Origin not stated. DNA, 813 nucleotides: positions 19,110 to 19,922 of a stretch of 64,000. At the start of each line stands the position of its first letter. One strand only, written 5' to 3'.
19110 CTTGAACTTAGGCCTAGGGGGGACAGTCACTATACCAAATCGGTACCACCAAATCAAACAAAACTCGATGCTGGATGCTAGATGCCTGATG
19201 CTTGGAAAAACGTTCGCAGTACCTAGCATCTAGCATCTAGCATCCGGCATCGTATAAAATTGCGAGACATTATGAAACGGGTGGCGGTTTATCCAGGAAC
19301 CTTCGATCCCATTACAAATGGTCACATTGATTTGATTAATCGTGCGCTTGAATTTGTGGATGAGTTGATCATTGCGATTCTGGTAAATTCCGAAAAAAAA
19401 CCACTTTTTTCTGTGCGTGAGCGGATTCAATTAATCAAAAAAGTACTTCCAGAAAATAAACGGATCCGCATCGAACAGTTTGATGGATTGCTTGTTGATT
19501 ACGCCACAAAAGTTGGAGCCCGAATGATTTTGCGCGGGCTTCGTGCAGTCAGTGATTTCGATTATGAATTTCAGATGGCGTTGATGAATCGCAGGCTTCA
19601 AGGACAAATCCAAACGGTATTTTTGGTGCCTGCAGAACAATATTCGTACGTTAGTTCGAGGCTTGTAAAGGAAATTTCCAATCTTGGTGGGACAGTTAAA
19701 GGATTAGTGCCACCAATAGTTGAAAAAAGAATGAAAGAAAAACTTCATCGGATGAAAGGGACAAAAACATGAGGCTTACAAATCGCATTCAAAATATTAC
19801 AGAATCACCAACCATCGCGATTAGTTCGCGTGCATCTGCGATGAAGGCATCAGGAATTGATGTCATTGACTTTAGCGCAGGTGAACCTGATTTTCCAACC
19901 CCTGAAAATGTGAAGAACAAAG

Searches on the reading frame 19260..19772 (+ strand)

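Call 3: search_protein_families(library=pfam, proteins=[window:19260-19772:+], max_evalue=0.01)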
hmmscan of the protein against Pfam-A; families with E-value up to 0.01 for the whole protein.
window:19260-19772:+ (170 aa): 2 families
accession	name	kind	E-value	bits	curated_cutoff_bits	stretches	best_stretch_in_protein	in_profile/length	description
PF01467.32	CTP_transf_like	-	4.4e-26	92.1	21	1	10-138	1-132/133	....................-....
PF08218.17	Citrate_ly_lig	-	6.9e-06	26.3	20.9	1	16-115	9-104/182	Citrate lyase ligase C-terminal domain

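Call 4: search_protein_families(library=ncbifam, proteins=[window:19260-19772:+], max_evalue=0.01)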
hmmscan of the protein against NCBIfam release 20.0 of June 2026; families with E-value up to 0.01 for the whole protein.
window:19260-19772:+ (170 aa): 20 families
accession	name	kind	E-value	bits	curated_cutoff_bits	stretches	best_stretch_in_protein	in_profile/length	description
TIGR01510.1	coaD_prev_kdtB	equivalog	6.8e-58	195.1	103.3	1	8-161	1-154/155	pantetheine-phosphate adenylyltransferase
TIGR00125.1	cyt_tran_rel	domain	3.8e-18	65.4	27.7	1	8-66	1-63/65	adenylyltransferase/cytidyltransferase family protein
TIGR00482.1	TIGR00482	equivalog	2.2e-08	34.4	112.45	1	11-75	2-71/194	nicotinate (nicotinamide) nucleotide adenylyltransferase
NF005519.0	PRK07152.1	equivalog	8.4e-08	31.5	315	1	6-75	1-75/361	nicotinate-nucleotide adenylyltransferase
TIGR01526.1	nadR_NMN_Atrans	equivalog_domain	2.3e-07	30.4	341.15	1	6-74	1-72/325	nicotinamide-nucleotide adenylyltransferase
TIGR01527.1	arch_NMN_Atrans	equivalog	4.6e-07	29.5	181.2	1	9-69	2-65/167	nicotinamide-nucleotide adenylyltransferase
NF003791.0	PRK05379.2-3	equivalog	6.1e-07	28.9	409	1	7-72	6-74/340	bifunctional nicotinamide-nucleotide adenylyltransferase/Nudix hydroxylase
NF002243.0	PRK01153.1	subfamily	6.3e-07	29.1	127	1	9-67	3-64/175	nicotinamide-nucleotide adenylyltransferase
NF005988.0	PRK08099.1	equivalog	3.2e-06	26.5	201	1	5-75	63-143/411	multifunctional transcriptional regulator/nicotinamide-nucleotide adenylyltransferase/ribosylnicotinamide kinase NadR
NF001985.0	PRK00777.1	subfamily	6.1e-06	26.4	104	1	5-67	4-73/157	pantetheine-phosphate adenylyltransferase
NF003786.0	PRK05379.1-2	equivalog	1.4e-05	24.5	397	1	8-108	16-121/354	bifunctional nicotinamide-nucleotide adenylyltransferase/Nudix hydroxylase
TIGR00124.1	cit_ly_ligase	equivalog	5.1e-05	22.4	262.1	1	15-132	148-262/335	[citrate (pro-3S)-lyase] ligase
NF000839.0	PRK00071.1-1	equivalog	0.00012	22.1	187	1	7-71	7-75/219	nicotinate-nucleotide adenylyltransferase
NF000840.1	PRK00071.1-3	equivalog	0.00019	21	150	1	5-71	5-76/201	nicotinate-nucleotide adenylyltransferase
NF003787.0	PRK05379.1-4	equivalog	0.00019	20.5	449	1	9-71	12-77/346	bifunctional nicotinamide-nucleotide adenylyltransferase/Nudix hydroxylase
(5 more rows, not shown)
